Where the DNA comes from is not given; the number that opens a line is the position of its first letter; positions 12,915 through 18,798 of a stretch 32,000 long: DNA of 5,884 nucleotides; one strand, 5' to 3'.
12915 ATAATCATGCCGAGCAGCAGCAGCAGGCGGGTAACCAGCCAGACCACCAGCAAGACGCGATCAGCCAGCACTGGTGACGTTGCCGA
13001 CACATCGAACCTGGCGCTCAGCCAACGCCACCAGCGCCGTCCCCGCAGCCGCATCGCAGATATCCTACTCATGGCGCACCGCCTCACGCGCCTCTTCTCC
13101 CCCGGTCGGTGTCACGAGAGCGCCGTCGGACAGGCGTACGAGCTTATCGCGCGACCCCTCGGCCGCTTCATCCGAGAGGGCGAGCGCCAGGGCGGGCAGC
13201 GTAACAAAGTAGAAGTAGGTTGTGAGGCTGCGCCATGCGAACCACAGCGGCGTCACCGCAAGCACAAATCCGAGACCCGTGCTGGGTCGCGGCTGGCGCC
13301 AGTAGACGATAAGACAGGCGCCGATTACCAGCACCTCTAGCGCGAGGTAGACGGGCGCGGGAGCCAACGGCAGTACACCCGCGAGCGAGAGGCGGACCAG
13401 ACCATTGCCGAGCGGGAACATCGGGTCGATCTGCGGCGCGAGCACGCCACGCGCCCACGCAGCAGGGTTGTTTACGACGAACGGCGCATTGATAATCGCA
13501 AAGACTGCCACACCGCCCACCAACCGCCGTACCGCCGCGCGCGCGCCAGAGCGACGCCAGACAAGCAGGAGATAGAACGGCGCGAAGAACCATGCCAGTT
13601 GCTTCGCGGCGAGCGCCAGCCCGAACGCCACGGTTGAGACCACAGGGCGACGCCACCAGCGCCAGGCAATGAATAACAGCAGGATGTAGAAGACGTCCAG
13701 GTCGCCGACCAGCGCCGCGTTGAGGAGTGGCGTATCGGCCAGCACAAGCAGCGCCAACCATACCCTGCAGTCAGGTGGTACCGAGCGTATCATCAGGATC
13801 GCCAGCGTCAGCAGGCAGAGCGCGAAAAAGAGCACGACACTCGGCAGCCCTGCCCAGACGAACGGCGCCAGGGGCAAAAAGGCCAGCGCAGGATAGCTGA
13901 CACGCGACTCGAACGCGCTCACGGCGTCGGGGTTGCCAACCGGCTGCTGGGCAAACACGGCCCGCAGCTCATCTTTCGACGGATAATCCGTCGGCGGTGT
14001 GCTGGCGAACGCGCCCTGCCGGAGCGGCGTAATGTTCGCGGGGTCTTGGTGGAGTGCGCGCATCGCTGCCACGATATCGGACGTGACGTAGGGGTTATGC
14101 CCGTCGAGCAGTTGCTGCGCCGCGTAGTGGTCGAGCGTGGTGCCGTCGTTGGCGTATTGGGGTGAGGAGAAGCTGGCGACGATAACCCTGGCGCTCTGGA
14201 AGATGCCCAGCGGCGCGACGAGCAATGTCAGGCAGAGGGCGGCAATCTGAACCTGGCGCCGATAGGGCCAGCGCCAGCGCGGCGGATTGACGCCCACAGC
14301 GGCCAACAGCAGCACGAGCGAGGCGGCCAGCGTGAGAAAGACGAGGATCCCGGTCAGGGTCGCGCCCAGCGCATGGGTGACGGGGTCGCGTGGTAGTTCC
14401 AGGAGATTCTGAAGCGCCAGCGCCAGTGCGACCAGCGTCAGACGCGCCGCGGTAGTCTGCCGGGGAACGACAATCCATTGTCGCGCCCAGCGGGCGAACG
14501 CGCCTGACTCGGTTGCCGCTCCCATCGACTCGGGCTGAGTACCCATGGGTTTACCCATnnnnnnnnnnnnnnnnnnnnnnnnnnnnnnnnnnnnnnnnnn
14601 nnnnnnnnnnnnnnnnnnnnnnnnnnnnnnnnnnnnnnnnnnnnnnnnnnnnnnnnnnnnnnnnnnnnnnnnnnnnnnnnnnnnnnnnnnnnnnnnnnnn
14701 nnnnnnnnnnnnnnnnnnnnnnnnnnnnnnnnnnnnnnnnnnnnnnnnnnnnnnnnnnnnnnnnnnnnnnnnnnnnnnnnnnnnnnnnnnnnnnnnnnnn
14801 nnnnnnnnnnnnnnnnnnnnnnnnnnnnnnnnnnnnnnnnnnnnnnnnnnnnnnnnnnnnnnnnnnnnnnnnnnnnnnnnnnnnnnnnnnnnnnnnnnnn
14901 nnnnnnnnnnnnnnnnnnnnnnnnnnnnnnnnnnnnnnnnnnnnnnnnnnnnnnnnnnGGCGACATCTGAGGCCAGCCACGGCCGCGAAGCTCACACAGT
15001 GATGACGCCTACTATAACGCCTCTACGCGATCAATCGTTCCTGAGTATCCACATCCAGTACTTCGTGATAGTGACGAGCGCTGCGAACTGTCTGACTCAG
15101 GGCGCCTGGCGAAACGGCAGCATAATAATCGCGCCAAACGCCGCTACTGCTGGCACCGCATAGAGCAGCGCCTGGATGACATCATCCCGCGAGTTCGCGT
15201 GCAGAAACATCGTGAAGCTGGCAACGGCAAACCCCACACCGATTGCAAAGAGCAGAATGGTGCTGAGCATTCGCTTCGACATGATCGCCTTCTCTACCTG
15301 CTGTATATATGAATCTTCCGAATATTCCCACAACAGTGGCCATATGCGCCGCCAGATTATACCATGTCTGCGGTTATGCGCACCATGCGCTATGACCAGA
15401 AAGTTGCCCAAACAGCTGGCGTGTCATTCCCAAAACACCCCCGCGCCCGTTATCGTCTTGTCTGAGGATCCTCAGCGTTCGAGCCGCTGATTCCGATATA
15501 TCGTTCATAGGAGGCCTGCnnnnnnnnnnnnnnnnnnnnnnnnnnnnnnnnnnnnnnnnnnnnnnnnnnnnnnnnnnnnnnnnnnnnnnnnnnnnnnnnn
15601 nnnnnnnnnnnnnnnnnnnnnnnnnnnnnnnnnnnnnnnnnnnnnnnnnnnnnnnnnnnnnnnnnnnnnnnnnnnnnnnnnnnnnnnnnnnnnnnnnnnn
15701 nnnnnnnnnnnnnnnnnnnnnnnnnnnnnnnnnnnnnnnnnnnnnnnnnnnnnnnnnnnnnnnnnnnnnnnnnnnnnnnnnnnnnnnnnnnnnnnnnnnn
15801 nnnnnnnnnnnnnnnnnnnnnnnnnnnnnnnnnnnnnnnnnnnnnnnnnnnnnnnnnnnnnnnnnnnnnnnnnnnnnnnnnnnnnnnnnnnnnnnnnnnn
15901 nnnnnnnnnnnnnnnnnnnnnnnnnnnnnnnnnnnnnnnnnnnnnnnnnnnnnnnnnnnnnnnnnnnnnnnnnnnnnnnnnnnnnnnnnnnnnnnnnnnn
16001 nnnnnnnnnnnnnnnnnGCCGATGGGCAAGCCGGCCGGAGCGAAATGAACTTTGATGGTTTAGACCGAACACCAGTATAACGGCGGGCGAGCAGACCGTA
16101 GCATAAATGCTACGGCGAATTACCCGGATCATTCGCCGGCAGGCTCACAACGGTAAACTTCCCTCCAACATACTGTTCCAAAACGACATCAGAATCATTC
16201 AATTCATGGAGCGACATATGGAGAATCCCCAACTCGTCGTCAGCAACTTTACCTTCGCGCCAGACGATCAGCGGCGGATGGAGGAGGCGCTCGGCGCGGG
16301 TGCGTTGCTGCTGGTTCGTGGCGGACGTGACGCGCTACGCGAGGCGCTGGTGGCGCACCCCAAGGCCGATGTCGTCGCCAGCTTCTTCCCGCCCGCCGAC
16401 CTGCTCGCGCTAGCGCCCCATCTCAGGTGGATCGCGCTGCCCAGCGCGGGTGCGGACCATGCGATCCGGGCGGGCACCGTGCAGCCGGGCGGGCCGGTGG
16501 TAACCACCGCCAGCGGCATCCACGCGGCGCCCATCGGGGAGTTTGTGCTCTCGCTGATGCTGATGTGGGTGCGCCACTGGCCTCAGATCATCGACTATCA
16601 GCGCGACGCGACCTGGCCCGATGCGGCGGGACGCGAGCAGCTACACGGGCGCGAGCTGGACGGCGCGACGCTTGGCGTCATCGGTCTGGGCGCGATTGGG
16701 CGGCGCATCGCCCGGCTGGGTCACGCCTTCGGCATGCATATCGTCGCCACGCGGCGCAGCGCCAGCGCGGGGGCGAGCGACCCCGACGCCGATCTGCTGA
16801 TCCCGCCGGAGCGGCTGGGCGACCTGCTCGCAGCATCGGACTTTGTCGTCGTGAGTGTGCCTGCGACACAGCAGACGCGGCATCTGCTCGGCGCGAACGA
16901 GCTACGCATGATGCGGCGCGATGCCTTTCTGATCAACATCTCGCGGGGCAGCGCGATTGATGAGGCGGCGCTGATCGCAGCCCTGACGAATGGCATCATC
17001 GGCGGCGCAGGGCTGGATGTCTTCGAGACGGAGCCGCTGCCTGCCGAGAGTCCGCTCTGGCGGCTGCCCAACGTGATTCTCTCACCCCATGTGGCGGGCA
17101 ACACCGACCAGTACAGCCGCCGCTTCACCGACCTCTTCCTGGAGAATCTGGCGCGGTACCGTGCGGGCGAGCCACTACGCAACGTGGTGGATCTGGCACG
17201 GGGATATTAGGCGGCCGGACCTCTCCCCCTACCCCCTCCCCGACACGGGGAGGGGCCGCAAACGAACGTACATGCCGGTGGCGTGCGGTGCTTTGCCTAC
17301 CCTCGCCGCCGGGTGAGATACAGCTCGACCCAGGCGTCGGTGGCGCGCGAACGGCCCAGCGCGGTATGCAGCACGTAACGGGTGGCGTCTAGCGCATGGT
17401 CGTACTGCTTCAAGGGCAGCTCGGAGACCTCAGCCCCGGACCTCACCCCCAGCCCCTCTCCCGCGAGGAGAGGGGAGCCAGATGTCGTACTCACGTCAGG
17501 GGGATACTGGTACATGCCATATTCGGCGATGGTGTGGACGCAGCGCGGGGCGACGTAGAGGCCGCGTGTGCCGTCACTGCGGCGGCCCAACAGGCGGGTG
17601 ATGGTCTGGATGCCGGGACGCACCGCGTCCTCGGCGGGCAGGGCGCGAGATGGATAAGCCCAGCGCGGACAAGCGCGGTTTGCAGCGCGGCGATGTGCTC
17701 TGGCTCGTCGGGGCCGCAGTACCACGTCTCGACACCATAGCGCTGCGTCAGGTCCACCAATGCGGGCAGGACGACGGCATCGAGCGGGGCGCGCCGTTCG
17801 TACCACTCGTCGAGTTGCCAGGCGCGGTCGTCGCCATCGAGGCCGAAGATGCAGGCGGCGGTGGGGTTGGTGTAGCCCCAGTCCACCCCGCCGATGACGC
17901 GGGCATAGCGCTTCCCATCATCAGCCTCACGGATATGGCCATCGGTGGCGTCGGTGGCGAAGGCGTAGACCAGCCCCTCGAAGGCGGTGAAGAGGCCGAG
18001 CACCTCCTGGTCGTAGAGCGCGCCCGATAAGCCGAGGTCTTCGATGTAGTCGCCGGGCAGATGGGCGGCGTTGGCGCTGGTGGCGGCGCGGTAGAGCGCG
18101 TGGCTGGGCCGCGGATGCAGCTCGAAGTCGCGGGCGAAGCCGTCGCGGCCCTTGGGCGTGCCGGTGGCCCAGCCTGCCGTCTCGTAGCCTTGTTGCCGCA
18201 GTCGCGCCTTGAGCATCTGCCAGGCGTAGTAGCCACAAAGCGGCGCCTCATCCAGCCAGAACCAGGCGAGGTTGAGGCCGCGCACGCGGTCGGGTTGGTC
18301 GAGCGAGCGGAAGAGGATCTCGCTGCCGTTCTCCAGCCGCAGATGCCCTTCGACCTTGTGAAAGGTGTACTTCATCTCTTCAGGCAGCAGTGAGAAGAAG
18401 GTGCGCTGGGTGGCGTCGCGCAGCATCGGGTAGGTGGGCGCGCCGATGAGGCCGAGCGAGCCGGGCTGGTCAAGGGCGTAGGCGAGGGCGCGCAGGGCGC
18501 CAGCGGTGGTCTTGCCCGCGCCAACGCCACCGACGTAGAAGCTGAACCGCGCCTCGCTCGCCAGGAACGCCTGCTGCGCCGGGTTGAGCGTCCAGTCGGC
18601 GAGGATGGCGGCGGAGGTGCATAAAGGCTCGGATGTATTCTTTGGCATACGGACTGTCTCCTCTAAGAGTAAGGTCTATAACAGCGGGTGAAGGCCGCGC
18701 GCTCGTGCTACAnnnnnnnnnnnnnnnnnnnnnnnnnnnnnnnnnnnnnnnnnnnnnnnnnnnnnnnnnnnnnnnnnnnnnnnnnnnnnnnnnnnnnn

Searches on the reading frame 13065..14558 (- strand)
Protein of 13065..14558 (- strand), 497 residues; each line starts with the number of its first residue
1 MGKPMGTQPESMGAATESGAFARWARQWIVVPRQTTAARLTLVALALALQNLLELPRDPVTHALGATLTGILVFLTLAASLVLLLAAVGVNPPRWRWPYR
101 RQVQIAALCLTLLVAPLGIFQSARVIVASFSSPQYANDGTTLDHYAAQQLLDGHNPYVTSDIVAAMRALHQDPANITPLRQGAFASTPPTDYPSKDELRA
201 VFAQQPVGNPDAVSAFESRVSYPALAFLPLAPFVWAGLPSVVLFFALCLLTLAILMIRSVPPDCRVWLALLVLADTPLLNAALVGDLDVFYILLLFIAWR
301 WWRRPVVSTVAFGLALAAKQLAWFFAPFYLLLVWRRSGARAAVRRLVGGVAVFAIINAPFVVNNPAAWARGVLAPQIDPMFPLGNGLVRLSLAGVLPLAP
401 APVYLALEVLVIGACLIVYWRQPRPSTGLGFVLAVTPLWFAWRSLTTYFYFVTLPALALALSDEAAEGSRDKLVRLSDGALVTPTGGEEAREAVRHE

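Call 26: search_protein_families(library=pfam, proteins=[window:13065-14558:-], max_evalue=0.001)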
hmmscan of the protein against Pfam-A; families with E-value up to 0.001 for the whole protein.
window:13065-14558:- (497 aa): 1 family
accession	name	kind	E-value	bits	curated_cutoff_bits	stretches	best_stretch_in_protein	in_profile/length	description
PF09594.16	GT87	-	2.1e-05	24.9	25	1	222-435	3-228/237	Glycosyltransferase family 87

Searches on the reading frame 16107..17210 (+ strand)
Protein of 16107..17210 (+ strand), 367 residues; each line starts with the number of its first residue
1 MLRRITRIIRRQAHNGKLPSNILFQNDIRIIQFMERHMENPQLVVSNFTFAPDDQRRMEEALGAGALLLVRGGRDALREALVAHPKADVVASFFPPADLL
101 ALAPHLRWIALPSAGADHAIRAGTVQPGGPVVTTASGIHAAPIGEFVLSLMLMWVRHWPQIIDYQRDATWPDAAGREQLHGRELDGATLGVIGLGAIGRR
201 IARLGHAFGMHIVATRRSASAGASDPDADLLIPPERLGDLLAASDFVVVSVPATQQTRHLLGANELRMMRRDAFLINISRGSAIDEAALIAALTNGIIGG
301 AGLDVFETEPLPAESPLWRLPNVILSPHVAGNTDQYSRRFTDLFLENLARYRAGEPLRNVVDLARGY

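Call 25: search_protein_families(library=pfam, proteins=[window:16107-17210:+], max_evalue=0.001)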
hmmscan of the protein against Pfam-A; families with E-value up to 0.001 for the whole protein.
window:16107-17210:+ (367 aa): 3 families
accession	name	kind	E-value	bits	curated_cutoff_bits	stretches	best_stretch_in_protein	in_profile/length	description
PF02826.25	2-Hacid_dh_C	-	1.2e-57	194.6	25.1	1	148-330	1-178/178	D-isomer specific 2-hydroxyacid dehydrogenase, NAD binding domain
PF03446.21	NAD_binding_2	-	5.1e-05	23.8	21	1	189-292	2-106/161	NAD binding domain of 6-phosphogluconate dehydrogenase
PF00389.36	2-Hacid_dh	-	0.00019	21.6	24.6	1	84-361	37-133/134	D-isomer specific 2-hydroxyacid dehydrogenase, catalytic domain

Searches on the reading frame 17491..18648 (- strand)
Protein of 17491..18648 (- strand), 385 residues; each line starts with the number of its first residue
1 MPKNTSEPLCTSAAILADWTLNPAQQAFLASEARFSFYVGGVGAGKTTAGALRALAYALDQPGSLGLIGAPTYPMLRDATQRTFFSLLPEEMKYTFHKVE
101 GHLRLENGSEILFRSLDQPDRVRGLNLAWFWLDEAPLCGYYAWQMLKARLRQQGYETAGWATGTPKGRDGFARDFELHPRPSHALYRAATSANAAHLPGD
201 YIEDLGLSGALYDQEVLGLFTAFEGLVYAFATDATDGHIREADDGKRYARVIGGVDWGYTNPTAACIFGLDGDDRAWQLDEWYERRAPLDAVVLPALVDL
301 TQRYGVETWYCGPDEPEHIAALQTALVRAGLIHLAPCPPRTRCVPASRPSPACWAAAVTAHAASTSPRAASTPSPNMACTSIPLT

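Call 25: search_protein_families(library=pfam, proteins=[window:17491-18648:-], max_evalue=0.001)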
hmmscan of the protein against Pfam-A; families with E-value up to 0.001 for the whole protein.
window:17491-18648:- (385 aa): 2 families
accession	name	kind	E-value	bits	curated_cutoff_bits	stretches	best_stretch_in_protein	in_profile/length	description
PF03237.21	Terminase_6N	-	7e-12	45.9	22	1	38-229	2-209/215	Terminase large subunit, T4likevirus-type, N-terminal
PF04466.19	Terminase_3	-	1.8e-05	24.8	23.2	1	33-169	2-141/201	Phage terminase large subunit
